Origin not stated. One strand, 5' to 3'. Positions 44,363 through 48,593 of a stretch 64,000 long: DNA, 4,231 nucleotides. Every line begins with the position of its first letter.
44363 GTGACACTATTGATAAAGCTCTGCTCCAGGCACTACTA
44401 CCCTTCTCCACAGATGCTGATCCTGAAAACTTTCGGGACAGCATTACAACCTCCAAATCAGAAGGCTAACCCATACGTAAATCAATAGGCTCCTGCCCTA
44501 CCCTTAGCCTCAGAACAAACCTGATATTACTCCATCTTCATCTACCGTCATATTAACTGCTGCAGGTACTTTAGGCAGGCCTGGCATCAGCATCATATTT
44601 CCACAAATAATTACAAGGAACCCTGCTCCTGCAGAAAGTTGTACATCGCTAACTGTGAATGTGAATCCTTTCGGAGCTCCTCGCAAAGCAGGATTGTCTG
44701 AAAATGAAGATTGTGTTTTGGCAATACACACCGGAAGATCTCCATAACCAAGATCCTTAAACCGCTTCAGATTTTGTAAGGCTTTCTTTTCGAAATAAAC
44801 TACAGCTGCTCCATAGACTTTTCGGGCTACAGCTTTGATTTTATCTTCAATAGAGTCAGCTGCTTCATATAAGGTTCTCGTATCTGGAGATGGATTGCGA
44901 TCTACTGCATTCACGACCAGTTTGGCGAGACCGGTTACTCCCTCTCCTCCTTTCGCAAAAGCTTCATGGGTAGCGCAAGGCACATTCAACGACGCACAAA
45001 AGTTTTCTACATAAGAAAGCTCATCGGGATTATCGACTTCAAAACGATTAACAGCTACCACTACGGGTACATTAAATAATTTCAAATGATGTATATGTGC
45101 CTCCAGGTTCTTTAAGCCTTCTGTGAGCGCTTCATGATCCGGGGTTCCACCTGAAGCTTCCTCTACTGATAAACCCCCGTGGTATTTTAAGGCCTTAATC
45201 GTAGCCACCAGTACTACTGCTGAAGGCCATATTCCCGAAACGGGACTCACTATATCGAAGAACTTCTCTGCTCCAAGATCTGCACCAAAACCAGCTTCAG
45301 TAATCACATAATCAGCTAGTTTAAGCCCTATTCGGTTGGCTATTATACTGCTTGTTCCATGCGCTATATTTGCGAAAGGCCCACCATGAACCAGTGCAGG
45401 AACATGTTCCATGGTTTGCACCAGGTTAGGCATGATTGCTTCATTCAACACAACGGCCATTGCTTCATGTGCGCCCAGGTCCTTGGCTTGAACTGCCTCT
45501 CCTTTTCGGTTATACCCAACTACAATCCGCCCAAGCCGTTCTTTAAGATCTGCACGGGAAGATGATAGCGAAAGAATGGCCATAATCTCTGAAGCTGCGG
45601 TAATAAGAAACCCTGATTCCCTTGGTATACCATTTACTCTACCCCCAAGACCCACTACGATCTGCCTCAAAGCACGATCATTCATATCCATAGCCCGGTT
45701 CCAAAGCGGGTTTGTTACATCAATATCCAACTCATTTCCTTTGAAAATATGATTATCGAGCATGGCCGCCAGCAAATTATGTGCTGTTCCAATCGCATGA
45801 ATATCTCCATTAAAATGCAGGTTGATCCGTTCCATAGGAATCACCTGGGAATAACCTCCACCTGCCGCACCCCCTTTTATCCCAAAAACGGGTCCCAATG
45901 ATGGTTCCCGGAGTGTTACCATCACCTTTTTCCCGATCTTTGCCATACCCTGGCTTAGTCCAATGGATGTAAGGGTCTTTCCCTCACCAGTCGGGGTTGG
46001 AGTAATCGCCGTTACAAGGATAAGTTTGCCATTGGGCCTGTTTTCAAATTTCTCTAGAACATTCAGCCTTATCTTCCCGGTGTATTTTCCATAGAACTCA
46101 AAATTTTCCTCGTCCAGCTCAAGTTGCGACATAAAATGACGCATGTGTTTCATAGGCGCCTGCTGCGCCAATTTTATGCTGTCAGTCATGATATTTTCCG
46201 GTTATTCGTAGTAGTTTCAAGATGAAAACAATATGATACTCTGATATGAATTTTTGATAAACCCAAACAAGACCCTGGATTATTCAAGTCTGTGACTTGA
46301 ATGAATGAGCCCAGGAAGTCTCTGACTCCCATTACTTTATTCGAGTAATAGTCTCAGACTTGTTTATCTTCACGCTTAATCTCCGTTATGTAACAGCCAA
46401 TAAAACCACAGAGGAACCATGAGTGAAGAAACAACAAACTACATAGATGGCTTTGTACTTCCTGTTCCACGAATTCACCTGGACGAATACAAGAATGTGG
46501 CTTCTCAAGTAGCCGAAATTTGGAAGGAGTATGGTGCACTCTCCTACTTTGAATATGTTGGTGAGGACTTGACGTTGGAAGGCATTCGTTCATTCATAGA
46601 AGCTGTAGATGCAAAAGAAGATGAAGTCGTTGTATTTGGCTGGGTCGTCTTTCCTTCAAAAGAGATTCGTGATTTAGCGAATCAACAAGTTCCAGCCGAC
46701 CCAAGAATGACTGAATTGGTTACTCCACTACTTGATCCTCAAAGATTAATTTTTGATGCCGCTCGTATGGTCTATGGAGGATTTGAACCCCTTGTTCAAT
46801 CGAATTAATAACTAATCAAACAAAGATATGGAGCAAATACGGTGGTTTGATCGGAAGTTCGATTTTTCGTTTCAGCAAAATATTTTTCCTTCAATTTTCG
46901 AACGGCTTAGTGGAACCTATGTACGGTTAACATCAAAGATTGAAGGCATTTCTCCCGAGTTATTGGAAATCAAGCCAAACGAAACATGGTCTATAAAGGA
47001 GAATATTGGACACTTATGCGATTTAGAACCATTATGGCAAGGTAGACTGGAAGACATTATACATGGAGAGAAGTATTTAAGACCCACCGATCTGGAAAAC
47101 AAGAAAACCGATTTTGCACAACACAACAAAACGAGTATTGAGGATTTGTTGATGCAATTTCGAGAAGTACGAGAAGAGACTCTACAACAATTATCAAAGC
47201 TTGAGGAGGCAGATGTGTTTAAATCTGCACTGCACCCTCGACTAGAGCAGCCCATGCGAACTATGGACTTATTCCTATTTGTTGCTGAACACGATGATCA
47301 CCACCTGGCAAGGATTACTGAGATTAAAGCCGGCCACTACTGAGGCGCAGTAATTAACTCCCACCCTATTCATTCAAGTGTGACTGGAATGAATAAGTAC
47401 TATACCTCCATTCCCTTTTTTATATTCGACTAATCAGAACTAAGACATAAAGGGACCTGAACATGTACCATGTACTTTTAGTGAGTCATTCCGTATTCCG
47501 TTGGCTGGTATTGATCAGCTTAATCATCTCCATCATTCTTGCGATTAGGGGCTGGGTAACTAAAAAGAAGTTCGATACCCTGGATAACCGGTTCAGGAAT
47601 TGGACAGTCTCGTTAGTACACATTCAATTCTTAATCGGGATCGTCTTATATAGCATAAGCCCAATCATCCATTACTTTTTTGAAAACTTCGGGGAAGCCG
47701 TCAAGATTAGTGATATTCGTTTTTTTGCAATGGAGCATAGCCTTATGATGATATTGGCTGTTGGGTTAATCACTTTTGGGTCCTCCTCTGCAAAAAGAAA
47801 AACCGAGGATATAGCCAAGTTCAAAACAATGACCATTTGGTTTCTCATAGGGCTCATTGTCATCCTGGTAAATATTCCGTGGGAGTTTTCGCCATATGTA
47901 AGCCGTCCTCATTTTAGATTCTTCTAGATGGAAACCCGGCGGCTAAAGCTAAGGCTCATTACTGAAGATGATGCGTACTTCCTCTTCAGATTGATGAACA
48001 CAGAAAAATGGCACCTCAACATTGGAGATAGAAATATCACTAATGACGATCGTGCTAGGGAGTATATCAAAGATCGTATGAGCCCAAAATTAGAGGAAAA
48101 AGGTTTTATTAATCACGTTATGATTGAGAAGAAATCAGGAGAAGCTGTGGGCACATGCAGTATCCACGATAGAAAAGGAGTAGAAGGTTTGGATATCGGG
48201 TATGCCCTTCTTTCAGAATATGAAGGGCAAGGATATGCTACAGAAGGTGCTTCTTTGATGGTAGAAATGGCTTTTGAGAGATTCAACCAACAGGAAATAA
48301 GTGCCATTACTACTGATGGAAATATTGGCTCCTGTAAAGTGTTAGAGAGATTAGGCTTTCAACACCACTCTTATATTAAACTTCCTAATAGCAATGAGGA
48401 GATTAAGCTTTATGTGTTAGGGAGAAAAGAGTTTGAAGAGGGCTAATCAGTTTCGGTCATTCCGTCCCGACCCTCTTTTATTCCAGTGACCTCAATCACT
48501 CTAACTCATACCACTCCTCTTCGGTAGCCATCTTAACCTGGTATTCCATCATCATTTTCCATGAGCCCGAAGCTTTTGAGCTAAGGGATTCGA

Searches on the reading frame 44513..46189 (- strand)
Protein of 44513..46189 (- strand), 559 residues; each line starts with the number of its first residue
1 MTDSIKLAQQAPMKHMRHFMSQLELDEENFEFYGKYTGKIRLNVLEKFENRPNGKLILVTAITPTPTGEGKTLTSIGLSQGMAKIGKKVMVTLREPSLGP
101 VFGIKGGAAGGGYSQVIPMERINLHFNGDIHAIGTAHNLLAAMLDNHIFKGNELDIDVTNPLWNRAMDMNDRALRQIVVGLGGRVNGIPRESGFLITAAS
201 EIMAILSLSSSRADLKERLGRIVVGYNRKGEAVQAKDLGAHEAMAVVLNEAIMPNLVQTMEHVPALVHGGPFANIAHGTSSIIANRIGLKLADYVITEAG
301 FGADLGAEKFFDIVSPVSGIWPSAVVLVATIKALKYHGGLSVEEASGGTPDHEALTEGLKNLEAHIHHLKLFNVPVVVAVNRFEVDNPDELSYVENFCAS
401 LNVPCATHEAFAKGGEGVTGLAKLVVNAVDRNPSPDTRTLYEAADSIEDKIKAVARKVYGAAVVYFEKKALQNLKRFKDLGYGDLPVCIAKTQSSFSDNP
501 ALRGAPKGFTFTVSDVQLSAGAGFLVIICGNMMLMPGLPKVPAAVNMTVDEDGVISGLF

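Call 40: find_homologous_proteins(query=window:44513-46189:-, max_evalue=1e-100)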
Query window:44513-46189:- (559 aa): 8000 proteins with E <= 1e-100 among 8000 candidates; the best 120 are listed.
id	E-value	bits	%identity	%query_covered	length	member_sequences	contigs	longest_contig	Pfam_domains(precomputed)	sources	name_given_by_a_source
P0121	0.0e+0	1222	100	98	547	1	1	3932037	PF01268.26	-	-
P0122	0.0e+0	1175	94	100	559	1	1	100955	PF01268.26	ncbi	ncbi:MAG: formate--tetrahydrofolate ligase [Balneola sp.]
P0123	0.0e+0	1138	89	100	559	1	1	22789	PF01268.26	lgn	-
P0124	0.0e+0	1110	87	100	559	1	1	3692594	PF01268.26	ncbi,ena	-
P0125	0.0e+0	1057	85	100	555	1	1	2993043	PF01268.26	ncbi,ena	-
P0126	0.0e+0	1027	82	100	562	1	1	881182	PF01268.26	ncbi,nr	ncbi:MAG: formate--tetrahydrofolate ligase [Balneolaceae bacterium]|nr:formate--tetrahydrofolate lig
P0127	0.0e+0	1010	81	100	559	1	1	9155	PF01268.26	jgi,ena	-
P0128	3.1e-298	1008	80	100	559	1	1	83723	PF01268.26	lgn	-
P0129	1.5e-293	992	78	100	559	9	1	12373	PF01268.26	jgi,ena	-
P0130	2.2e-292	989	79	100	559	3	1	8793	PF01268.26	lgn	-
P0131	3.4e-292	988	78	100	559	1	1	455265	PF01268.26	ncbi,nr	ncbi:MAG: formate--tetrahydrofolate ligase [Gracilimonas sp.]|nr:formate--tetrahydrofolate ligase [G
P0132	1.3e-291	986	77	100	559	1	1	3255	PF01268.26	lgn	-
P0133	1.6e-291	986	78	100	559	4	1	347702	PF01268.26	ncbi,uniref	ncbi:formate--tetrahydrofolate ligase [Gracilimonas halophila]|uniref:Formate--tetrahydrofolate liga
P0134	3.2e-291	985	78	100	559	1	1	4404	PF01268.26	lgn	-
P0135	1.3e-289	979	77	100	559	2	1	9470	PF01268.26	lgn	-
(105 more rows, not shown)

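Call 43: find_encoding_contigs(protein=P0122, flank=7000, max_places=2)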
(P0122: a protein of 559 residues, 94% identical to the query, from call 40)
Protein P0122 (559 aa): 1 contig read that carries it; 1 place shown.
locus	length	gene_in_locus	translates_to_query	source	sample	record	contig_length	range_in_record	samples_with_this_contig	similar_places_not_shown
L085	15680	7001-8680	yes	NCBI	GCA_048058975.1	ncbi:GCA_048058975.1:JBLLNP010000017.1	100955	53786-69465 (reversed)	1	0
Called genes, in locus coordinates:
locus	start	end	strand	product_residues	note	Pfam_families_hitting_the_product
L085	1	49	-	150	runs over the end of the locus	PF02566:OsmC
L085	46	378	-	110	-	PF00085:Thioredoxin, PF13098:Thioredoxin_2, PF13728:TraF (faint), PF13905:Thioredoxin_8 (weak)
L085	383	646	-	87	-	-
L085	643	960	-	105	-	PF00581:Rhodanese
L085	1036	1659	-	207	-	PF00027:cNMP_binding, PF13545:HTH_Crp_2, PF00325:Crp (weak)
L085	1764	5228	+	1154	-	PF02310:B12-binding, PF03308:MeaB, PF02492:cobW (faint), PF01642:MM_CoA_mutase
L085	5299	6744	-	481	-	PF02463:SMC_N (weak), PF13166:AAA_13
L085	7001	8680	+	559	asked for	PF01268:FTHFS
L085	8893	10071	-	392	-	PF00266:Aminotran_5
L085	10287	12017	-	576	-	PF27525:LAM55_pectate-like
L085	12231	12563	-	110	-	PF00893:Multi_Drug_Res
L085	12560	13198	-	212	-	PF02525:Flavodoxin_2, PF03358:FMN_red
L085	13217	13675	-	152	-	PF07291:MauE (weak), PF07681:DoxX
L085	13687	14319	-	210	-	-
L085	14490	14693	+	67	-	-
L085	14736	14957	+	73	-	-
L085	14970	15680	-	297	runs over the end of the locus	PF12833:HTH_18, PF00165:HTH_AraC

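Call 44: find_encoding_contigs(protein=P0124, flank=7000, max_places=2)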
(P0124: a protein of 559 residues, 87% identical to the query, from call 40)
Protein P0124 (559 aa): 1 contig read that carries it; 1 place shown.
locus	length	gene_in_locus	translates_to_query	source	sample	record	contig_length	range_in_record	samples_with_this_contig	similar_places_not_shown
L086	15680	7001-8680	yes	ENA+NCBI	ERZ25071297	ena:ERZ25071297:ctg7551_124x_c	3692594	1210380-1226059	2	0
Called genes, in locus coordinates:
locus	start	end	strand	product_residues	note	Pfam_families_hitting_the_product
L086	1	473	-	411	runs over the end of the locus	-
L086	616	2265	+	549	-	PF13205:Big_5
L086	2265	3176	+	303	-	PF00924:MS_channel_2nd, PF21082:MS_channel_3rd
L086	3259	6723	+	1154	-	PF02310:B12-binding, PF03308:MeaB, PF02492:cobW (weak), PF01642:MM_CoA_mutase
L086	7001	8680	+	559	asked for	PF01268:FTHFS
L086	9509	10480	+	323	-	-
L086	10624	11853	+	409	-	PF13692:Glyco_trans_1_4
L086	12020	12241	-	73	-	-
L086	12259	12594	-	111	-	-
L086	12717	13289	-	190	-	-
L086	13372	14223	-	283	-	PF04397:LytTR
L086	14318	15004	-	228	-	PF07719:TPR_2 (faint), PF12895:ANAPC3 (faint), PF13174:TPR_6 (faint), PF14559:TPR_19 (faint), PF13428:TPR_14 (faint)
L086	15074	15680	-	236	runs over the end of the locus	PF00005:ABC_tran, PF02463:SMC_N (faint), PF13304:AAA_21 (faint)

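Call 45: find_encoding_contigs(protein=P0125, flank=7000, max_places=2)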
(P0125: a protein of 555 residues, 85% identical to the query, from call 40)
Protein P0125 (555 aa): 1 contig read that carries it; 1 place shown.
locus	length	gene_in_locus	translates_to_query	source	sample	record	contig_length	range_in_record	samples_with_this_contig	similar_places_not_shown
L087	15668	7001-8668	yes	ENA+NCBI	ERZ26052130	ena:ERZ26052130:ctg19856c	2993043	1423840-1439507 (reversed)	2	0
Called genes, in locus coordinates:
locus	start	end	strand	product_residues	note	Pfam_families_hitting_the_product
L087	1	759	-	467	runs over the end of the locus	PF17767:NAPRTase_N, PF02749:QRPTase_N (weak), PF04095:NAPRTase, PF17956:NAPRTase_C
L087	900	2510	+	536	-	PF13205:Big_5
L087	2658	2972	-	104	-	PF00581:Rhodanese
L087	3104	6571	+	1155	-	PF02310:B12-binding, PF03308:MeaB, PF02492:cobW (faint), PF01642:MM_CoA_mutase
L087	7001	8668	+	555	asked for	PF01268:FTHFS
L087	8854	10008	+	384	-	PF01266:DAO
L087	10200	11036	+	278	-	-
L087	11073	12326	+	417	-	PF13692:Glyco_trans_1_4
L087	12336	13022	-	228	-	PF12895:ANAPC3 (faint), PF07719:TPR_2 (faint), PF13174:TPR_6 (weak)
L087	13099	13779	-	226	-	PF00005:ABC_tran, PF02463:SMC_N (faint)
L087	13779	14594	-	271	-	PF00149:Metallophos (weak), PF13277:YmdB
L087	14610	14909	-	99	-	PF05164:ZapA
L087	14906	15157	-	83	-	-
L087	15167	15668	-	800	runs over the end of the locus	PF01588:tRNA_bind, PF03483:B3_4, PF03484:B5, PF17759:tRNA_synthFbeta, PF03147:FDX-ACB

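Call 69: find_encoding_contigs(protein=P0123, flank=8000, max_places=2)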
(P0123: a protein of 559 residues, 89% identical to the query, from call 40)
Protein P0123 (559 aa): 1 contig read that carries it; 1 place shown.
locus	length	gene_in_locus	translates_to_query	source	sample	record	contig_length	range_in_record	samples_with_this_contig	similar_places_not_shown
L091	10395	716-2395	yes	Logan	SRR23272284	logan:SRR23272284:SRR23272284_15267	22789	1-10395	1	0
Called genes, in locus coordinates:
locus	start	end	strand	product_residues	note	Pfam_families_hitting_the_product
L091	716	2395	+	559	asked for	PF01268:FTHFS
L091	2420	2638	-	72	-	-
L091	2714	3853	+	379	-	PF01266:DAO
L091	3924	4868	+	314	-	-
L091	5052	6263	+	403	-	PF13412:HTH_24 (faint), PF00480:ROK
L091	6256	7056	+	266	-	PF00106:adh_short, PF01370:Epimerase (faint), PF08659:KR, PF13561:adh_short_C2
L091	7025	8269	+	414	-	PF03786:UxuA, PF01261:AP_endonuc_2 (weak)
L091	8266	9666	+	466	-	PF02614:UxaC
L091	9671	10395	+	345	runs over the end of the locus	PF00294:PfkB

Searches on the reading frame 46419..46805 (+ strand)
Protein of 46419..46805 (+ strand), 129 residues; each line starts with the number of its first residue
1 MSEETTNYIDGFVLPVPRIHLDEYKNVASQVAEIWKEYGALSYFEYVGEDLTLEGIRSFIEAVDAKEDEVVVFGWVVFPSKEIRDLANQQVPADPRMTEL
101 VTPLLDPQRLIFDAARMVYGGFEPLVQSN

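Call 86: search_protein_families(library=pfam, proteins=[window:46419-46805:+], max_evalue=0.001)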
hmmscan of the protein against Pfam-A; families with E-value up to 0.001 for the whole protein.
window:46419-46805:+ (129 aa): 1 family
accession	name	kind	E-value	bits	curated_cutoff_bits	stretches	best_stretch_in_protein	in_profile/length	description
PF07237.17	DUF1428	-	4.1e-34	117.3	27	1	7-99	1-93/102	Protein of unknown function (DUF1428)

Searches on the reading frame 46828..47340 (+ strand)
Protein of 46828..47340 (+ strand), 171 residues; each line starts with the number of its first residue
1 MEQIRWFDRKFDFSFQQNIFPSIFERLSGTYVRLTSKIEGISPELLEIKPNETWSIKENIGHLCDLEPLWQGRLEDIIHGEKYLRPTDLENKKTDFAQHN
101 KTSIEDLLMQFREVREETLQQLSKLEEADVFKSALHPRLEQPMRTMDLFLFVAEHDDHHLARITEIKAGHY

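Call 86: search_protein_families(library=pfam, proteins=[window:46828-47340:+], max_evalue=0.001)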
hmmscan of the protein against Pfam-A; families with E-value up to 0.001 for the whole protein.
window:46828-47340:+ (171 aa): 3 families
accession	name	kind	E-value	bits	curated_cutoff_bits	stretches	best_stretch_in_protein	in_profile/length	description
PF12867.12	DinB_2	-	9.3e-15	55.6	24.8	1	30-161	5-126/128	DinB superfamily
PF05163.17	DinB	-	1.4e-09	38.5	23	1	34-164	19-139/165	DinB family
PF04978.18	MST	-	2.8e-05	25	27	1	30-158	9-135/149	Mycothiol-S-transferase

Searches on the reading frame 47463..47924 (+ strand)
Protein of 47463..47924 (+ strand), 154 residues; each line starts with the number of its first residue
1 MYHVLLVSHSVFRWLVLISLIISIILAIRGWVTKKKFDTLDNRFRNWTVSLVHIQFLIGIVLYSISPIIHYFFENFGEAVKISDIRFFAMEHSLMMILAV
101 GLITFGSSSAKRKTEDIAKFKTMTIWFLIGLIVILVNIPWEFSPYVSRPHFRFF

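Call 86: search_protein_families(library=pfam, proteins=[window:47463-47924:+], max_evalue=0.001)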
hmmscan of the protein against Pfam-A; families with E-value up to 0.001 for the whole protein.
window:47463-47924:+ (154 aa): 1 family
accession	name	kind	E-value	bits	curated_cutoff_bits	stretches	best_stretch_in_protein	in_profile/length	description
PF07666.16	MpPF26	-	8.4e-07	29.4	37.2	1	5-73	8-74/75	M penetrans paralogue family 26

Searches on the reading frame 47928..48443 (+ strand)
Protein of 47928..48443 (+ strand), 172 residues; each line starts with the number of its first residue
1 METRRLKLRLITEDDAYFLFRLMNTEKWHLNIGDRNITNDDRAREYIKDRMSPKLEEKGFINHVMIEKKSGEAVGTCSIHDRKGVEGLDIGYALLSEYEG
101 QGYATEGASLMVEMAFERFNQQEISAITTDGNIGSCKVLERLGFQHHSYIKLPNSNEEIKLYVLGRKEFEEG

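Call 86: search_protein_families(library=pfam, proteins=[window:47928-48443:+], max_evalue=0.001)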
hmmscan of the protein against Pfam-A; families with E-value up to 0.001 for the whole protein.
window:47928-48443:+ (172 aa): 2 families
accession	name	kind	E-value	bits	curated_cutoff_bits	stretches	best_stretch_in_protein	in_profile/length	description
PF13302.13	Acetyltransf_3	-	1.1e-26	94.6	25.4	1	5-145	1-138/138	Acetyltransferase (GNAT) domain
PF00583.31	Acetyltransf_1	-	2.6e-09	37.8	20.7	1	63-144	34-116/116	Acetyltransferase (GNAT) family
